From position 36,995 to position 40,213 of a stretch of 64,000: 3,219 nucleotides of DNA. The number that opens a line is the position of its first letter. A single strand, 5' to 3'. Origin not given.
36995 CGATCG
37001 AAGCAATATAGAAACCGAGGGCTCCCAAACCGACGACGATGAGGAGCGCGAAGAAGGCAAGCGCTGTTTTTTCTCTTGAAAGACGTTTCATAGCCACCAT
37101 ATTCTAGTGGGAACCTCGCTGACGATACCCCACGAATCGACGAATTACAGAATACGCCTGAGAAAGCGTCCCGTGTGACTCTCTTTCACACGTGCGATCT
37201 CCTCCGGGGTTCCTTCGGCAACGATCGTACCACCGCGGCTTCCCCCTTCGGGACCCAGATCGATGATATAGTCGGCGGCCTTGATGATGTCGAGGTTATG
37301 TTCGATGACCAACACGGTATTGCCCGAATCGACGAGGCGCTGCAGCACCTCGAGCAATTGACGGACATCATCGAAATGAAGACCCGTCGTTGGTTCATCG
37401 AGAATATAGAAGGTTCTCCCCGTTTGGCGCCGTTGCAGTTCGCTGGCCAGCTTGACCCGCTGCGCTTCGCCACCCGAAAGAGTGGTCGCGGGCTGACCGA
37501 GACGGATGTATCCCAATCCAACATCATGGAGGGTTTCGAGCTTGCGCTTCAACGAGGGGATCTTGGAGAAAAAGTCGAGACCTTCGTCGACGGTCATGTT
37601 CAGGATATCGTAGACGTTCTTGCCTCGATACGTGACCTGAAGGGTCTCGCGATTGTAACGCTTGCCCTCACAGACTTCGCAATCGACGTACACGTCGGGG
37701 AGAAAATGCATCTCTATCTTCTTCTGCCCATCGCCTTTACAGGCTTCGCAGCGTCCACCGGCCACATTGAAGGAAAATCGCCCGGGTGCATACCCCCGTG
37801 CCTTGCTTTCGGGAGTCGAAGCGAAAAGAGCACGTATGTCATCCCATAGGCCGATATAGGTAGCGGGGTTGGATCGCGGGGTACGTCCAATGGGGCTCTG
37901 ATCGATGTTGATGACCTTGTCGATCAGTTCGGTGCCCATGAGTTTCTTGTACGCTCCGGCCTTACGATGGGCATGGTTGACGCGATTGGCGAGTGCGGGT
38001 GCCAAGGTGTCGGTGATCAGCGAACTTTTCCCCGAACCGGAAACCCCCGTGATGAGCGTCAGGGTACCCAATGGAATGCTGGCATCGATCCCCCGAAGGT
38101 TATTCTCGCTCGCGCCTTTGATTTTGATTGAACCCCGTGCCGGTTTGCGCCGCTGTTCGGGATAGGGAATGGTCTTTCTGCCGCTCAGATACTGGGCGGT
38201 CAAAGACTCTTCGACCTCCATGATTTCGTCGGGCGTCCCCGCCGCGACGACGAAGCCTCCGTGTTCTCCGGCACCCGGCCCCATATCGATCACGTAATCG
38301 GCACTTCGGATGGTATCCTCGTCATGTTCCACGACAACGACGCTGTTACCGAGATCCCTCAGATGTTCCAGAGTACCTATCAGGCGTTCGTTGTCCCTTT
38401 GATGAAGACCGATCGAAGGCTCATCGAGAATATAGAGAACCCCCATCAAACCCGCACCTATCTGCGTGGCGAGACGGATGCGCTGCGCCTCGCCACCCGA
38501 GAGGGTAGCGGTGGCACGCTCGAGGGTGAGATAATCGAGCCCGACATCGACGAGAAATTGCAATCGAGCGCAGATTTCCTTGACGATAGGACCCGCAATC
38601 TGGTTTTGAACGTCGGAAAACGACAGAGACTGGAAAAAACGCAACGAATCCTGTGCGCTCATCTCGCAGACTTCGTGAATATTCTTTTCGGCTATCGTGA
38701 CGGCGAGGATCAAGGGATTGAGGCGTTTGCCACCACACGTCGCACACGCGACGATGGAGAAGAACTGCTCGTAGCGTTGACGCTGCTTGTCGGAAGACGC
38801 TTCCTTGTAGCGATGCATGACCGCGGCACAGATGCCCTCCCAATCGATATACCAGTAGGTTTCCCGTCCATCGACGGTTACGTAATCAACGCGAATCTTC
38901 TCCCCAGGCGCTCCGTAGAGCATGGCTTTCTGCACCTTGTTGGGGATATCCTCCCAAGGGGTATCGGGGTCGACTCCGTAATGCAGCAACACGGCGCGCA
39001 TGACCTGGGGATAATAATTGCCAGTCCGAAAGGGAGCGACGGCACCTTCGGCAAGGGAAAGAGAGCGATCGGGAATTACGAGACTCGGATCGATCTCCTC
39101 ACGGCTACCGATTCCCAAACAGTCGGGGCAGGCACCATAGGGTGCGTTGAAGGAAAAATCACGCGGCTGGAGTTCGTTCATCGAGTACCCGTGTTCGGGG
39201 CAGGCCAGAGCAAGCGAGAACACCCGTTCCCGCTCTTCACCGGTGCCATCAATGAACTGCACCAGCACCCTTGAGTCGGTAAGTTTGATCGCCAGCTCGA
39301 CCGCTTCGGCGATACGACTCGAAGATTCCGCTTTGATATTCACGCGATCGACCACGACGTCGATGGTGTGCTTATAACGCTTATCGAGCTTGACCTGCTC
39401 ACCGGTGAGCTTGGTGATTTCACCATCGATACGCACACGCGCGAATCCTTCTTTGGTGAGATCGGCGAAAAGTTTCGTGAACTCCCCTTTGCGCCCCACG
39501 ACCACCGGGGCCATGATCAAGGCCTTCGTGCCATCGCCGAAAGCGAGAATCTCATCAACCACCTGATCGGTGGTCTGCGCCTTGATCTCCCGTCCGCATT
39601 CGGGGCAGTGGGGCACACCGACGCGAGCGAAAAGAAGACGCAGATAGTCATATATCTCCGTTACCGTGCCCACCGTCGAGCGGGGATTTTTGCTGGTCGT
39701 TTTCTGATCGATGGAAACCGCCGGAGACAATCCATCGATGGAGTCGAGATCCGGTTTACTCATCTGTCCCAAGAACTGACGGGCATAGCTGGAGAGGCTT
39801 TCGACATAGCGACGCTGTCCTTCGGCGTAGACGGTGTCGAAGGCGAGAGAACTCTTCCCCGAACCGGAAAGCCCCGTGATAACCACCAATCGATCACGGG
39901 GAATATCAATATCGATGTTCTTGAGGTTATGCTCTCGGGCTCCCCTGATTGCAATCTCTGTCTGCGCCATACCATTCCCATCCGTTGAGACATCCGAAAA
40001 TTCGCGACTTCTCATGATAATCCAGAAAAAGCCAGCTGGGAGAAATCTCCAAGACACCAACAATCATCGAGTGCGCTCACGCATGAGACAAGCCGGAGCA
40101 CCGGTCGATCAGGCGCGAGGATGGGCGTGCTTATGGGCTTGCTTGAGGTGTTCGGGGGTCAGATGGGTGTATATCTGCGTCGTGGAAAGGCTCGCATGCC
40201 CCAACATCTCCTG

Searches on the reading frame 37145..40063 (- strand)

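Call 74: search_protein_families(library=ncbifam, proteins=[window:37145-40063:-], max_evalue=1e-10)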
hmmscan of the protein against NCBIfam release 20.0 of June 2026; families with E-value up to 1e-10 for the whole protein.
window:37145-40063:- (972 aa): 101 families (the best 25 are shown)
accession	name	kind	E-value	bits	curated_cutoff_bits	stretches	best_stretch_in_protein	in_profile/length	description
NF001503.0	PRK00349.1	equivalog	0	1523.2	1147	1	34-972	3-941/943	excinuclease ABC subunit UvrA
TIGR00630.1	uvra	equivalog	0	1451.4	729.8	1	37-957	2-924/924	excinuclease ABC subunit UvrA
NF001885.0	PRK00635.1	equivalog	2.1e-214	714.8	3054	1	35-968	4-915/1809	excinuclease ABC subunit A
TIGR02857.1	CydD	equivalog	1.9e-33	116.2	435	1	848-936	444-529/529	thiol reductant ABC exporter subunit CydD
NF040873.1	AztA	equivalog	2.2e-33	115.4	220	2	856-935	114-190/191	zinc ABC transporter ATP-binding protein AztA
TIGR04521.1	ECF_ATPase_2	equivalog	2.5e-32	112.1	330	1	842-958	125-234/279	energy-coupling factor transporter ATPase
TIGR03608.1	L_ocin_972_ABC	subfamily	2.3e-31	108.9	254.85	1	836-936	110-206/206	putative bacteriocin export ABC transporter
TIGR04520.1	ECF_ATPase_1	equivalog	6.1e-30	104.6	315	0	843-960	119-227/269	energy-coupling factor transporter ATPase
NF010068.0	PRK13548.1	equivalog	6.8e-28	97.5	261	1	859-956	135-230/261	heme ABC transporter ATP-binding protein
TIGR02673.1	FtsE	equivalog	3.3e-27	95.6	264.85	0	841-930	118-203/214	cell division ATP-binding protein FtsE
TIGR01166.1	cbiO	subfamily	2e-26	92.7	211.8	0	843-926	110-189/190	cobalt ABC transporter, ATP-binding protein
TIGR03873.1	F420-0_ABC_ATP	hypoth_equivalog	2.8e-25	89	372.4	0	859-956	135-224/256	putative F420-0 ABC transporter ATP-binding protein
NF002981.0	PRK03695.1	equivalog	5.3e-25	88.2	281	1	477-623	91-232/253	vitamin B12 ABC transporter ATP-binding protein BtuD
NF008409.0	PRK11231.1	equivalog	2e-24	86.3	375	0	858-957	135-226/255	Fe(3+) dicitrate ABC transporter ATP-binding protein FecE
TIGR02982.1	heterocyst_DevA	subfamily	2.9e-23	82.6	295.8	0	840-936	121-214/220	ABC exporter ATP-binding subunit, DevA family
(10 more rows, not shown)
